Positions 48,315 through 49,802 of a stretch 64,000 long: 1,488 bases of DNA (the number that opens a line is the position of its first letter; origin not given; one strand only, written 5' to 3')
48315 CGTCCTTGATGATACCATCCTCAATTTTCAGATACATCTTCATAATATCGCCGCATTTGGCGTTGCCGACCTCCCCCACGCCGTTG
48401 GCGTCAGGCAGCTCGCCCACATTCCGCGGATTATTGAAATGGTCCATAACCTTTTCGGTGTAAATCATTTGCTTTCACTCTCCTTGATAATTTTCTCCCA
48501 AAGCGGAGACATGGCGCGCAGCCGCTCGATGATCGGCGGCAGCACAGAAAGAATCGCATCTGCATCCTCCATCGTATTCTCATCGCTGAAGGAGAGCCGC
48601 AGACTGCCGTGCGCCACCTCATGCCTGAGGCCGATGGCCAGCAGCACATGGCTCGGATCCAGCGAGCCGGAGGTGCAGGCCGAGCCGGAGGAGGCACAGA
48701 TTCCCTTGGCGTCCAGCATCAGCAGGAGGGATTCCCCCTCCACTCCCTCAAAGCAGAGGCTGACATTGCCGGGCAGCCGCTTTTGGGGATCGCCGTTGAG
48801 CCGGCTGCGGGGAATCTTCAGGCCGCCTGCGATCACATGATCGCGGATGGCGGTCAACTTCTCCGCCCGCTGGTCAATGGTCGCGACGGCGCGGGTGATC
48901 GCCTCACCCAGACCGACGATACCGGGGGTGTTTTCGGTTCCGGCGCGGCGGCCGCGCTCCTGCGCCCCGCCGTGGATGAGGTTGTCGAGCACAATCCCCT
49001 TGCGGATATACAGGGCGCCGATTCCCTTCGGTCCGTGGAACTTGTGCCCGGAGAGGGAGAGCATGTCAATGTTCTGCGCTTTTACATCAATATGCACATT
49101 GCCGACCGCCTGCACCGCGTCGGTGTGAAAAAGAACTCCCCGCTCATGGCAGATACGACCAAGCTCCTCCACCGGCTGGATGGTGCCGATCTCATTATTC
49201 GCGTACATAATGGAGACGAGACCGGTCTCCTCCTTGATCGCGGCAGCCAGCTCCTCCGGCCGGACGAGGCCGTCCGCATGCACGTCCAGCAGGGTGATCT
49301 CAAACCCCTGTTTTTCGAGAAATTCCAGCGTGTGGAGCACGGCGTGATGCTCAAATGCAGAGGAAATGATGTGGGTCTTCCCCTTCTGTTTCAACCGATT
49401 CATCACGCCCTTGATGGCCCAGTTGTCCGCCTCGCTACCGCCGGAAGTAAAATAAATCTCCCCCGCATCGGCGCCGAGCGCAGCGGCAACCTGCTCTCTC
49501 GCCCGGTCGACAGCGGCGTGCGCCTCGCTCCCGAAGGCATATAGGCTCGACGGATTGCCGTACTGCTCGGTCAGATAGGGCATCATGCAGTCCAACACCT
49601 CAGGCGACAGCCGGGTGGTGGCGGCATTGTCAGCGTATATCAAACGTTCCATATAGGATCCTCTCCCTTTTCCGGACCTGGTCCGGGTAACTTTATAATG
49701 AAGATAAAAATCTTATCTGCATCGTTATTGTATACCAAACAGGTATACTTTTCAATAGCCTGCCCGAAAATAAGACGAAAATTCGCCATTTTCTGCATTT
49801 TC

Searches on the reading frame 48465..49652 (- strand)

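Call 64: search_protein_families(library=pfam, proteins=[window:48465-49652:-], max_evalue=0.0001)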
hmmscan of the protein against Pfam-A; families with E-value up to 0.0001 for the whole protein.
window:48465-49652:- (395 aa): 3 families
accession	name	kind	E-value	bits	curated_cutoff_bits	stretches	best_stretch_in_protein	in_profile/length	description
PF00266.25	Aminotran_5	-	2.5e-86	290.4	21.5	1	5-366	1-370/371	Aminotransferase class-V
PF01212.27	Beta_elim_lyase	-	1.7e-07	31.3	27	1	47-204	33-199/288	Beta-eliminating lyase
PF01041.23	DegT_DnrJ_EryC1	-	9.9e-06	25.4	19.8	1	84-190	56-157/360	DegT/DnrJ/EryC1/StrS aminotransferase family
